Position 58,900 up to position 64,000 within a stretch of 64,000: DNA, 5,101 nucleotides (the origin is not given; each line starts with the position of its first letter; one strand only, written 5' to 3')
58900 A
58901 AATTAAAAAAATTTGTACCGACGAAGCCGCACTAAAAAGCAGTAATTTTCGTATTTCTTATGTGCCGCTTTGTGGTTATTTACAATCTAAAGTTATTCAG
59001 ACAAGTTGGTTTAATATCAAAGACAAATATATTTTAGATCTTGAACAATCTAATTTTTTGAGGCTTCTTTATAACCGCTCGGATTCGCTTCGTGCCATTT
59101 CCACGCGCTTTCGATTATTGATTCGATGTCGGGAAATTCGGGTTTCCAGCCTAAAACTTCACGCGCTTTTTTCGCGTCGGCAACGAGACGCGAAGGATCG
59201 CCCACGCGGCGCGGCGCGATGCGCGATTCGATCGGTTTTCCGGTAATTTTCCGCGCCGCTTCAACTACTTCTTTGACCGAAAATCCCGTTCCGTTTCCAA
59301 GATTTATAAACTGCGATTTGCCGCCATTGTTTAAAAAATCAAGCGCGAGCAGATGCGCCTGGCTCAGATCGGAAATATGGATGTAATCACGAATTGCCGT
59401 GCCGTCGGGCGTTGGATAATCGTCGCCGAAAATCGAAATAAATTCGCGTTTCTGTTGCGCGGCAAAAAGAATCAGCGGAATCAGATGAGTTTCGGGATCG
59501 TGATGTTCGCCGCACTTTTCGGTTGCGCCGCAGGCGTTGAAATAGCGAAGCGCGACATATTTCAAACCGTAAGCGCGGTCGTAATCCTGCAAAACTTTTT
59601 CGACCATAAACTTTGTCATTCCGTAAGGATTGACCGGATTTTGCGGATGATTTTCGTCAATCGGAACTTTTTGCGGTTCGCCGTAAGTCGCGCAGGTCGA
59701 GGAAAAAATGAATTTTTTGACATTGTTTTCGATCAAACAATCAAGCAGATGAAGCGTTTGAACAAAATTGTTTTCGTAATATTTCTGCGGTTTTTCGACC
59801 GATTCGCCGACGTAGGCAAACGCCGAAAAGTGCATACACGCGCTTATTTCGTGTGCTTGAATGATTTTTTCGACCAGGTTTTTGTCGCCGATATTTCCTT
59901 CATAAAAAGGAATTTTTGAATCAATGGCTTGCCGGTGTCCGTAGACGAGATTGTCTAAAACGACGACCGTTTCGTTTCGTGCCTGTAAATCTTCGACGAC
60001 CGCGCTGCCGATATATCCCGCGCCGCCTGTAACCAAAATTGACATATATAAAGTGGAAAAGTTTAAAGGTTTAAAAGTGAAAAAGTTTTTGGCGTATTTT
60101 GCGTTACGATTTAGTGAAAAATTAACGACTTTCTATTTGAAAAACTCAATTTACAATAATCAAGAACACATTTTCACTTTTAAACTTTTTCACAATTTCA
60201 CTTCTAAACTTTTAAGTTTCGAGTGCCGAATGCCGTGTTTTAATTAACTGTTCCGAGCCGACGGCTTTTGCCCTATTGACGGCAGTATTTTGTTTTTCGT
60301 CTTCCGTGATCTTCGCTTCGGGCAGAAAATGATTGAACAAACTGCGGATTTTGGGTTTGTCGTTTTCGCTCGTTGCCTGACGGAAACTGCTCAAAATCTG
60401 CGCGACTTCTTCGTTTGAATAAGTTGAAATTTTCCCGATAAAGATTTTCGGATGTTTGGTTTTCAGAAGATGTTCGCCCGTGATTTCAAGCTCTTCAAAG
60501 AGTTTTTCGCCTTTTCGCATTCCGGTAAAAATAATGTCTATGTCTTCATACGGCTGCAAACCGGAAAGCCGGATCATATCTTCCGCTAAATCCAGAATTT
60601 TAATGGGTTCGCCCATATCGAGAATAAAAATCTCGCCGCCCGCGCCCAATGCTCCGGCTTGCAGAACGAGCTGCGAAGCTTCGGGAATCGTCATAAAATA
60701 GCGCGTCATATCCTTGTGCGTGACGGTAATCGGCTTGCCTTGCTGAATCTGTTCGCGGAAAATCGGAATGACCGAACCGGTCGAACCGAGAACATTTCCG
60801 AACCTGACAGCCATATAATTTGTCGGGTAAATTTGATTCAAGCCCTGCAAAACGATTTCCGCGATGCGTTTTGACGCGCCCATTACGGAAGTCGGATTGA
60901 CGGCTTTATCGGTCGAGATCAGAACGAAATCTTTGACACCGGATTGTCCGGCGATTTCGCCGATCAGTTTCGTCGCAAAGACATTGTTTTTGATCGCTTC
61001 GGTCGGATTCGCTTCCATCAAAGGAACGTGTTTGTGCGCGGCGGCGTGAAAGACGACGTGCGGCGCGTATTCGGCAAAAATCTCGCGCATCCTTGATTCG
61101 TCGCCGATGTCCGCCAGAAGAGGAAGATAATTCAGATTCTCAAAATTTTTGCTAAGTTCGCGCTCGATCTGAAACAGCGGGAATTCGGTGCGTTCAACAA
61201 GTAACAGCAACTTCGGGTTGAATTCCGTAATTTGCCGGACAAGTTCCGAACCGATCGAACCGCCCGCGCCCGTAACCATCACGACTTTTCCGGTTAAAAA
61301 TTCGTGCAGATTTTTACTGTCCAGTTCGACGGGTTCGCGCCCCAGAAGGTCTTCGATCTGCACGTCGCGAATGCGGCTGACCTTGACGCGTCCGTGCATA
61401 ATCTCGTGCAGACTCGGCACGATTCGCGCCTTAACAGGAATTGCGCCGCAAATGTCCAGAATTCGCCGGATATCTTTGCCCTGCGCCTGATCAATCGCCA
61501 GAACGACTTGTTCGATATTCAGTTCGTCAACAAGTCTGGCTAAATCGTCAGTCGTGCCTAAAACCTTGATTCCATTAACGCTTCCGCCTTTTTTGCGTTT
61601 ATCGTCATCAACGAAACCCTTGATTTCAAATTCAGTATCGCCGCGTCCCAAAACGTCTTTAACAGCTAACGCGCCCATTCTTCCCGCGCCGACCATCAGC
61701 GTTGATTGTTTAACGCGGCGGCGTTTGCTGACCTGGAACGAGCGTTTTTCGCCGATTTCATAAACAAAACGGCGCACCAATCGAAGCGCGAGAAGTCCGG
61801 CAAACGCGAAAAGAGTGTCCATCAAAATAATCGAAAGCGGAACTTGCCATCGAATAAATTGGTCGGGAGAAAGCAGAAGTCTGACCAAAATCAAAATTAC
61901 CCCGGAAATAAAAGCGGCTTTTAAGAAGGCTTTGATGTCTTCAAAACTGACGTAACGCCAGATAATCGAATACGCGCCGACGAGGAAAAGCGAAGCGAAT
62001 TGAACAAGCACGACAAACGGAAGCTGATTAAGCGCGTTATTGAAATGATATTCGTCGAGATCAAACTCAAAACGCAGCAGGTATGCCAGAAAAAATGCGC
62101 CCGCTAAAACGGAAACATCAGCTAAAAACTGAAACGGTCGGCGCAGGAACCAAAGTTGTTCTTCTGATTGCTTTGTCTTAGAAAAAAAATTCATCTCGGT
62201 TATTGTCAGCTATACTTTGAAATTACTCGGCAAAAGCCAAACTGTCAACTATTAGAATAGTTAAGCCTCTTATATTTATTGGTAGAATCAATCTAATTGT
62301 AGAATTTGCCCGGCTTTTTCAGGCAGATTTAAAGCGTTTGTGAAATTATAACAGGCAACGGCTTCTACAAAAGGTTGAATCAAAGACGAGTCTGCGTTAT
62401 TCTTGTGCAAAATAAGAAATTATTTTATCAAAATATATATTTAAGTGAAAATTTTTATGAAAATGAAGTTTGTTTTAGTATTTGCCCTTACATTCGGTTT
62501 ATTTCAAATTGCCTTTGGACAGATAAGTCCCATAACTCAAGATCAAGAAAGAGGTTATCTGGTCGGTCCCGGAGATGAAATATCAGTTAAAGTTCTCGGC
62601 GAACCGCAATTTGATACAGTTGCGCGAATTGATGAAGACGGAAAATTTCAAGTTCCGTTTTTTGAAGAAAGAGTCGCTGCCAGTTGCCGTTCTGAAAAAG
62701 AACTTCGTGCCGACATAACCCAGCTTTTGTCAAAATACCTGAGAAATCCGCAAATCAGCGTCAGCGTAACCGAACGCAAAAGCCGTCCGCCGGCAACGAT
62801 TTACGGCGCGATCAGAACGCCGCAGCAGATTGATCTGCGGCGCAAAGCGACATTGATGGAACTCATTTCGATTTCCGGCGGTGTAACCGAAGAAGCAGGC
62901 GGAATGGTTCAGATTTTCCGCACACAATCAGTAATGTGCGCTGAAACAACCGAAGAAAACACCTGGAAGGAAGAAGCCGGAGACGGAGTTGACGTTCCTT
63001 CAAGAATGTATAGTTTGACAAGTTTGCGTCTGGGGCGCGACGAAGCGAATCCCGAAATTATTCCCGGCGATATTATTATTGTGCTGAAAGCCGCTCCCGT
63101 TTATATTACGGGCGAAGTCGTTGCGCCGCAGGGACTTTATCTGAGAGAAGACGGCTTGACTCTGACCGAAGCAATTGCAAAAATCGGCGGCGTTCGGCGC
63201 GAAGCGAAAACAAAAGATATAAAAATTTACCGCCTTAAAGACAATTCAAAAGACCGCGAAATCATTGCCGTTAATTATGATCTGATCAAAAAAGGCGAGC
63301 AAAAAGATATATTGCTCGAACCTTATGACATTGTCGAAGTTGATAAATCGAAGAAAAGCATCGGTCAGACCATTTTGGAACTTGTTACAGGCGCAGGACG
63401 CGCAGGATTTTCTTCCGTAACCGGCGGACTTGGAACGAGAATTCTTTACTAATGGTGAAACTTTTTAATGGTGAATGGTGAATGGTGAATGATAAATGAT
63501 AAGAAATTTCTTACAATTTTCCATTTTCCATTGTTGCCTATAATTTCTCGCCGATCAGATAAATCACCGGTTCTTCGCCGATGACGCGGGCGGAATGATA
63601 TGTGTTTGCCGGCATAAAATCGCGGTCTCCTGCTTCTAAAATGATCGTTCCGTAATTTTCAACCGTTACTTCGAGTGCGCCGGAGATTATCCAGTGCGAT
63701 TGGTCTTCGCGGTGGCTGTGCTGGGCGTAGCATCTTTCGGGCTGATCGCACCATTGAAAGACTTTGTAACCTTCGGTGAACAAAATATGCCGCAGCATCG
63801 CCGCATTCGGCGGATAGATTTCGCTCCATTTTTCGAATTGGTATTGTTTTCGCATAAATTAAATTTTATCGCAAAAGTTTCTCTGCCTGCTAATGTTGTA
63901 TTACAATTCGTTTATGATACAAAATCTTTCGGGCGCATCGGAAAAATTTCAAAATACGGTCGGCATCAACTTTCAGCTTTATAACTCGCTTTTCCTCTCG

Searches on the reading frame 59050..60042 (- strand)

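Call 85: search_protein_families(library=pfam, proteins=[window:59050-60042:-], max_evalue=0.001)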
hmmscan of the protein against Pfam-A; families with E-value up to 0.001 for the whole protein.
window:59050-60042:- (330 aa): 8 families
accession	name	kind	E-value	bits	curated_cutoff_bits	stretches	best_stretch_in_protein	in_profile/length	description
PF01370.27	Epimerase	-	1.1e-59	202.2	20.9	1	2-249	1-240/240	NAD dependent epimerase/dehydratase family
PF16363.11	GDP_Man_Dehyd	-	3.8e-54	184.8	27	1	3-303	1-323/332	GDP-mannose 4,6 dehydratase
PF02719.21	Polysacc_synt_2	-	1.6e-14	54.2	20.2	1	2-172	1-173/293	Polysaccharide biosynthesis protein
PF01073.25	3Beta_HSD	-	3.7e-12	46.3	22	1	3-168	1-179/280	3-beta hydroxysteroid dehydrogenase/isomerase family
PF04321.23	RmlD_sub_bind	-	3.8e-11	43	27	1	2-154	3-139/287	RmlD substrate binding domain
PF07993.18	NAD_binding_4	-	5.8e-07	29.4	20.1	1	43-181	62-217/258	Male sterility protein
PF05368.20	NmrA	-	1.5e-05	25.2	27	1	2-277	5-244/298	NmrA-like family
PF13460.12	NAD_binding_10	-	6.7e-05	23.3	27.2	1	6-166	1-142/184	NAD(P)H-binding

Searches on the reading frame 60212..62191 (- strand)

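Call 85: search_protein_families(library=pfam, proteins=[window:60212-62191:-], max_evalue=0.001)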
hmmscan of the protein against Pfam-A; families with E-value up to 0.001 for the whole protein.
window:60212-62191:- (659 aa): 8 families
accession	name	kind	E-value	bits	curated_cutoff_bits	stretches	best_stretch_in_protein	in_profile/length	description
PF02719.21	Polysacc_synt_2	-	5.2e-117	390.7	20.2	1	304-585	1-290/293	Polysaccharide biosynthesis protein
PF01370.27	Epimerase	-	2e-21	77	20.9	1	304-510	1-222/240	NAD dependent epimerase/dehydratase family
PF04321.23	RmlD_sub_bind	-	1e-12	48.2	27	1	304-429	3-103/287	RmlD substrate binding domain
PF16363.11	GDP_Man_Dehyd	-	1.8e-12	47.8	27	1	305-428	1-130/332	GDP-mannose 4,6 dehydratase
PF13727.12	CoA_binding_3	-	4.7e-12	46.7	25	1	127-259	50-175/175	CoA-binding domain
PF01073.25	3Beta_HSD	-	2.3e-07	30.6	22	1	305-434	1-123/280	3-beta hydroxysteroid dehydrogenase/isomerase family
PF00106.31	adh_short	-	4.9e-05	23.3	26.6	1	302-375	1-71/195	short chain dehydrogenase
PF17836.7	PglD_N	-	0.0005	21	23.4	0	166-233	4-65/78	PglD N-terminal domain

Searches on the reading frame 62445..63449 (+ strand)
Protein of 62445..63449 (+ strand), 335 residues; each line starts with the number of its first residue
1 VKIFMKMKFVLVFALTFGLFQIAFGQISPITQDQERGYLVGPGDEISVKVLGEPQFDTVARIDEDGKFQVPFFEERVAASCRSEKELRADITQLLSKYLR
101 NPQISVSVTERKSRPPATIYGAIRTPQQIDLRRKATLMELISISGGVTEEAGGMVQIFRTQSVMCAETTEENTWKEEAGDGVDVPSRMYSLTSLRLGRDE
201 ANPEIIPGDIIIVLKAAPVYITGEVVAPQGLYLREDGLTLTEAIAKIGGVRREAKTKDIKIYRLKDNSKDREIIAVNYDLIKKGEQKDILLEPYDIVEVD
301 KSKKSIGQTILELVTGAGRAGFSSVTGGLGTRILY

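Call 85: search_protein_families(library=pfam, proteins=[window:62445-63449:+], max_evalue=0.001)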
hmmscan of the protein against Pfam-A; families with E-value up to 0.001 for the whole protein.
window:62445-63449:+ (335 aa): 3 families
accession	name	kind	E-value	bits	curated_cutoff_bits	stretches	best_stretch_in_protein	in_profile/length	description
PF10531.15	SLBB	-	1.4e-16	60.4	27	2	219-266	2-47/55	SLBB domain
PF02563.21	Poly_export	-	3.9e-16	59.4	28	1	34-109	3-77/77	Polysaccharide biosynthesis/export protein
PF22461.2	SLBB_2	-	8.1e-16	58.3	27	1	219-299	3-79/79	SLBB domain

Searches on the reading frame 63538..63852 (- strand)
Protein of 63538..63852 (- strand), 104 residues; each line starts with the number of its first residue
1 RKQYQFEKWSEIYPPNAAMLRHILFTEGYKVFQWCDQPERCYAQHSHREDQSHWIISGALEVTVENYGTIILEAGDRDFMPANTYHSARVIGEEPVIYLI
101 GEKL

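Call 85: search_protein_families(library=pfam, proteins=[window:63538-63852:-], max_evalue=0.001)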
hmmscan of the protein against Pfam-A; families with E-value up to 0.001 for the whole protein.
window:63538-63852:- (104 aa): 2 families
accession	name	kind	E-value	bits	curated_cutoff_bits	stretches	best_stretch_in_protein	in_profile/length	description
PF07883.17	Cupin_2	-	1.5e-08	34.7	27.2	1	43-99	12-67/70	Cupin domain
PF01050.24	MannoseP_isomer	-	9e-05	23.1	23.6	1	9-96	9-95/116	Mannose-6-phosphate isomerase C-terminal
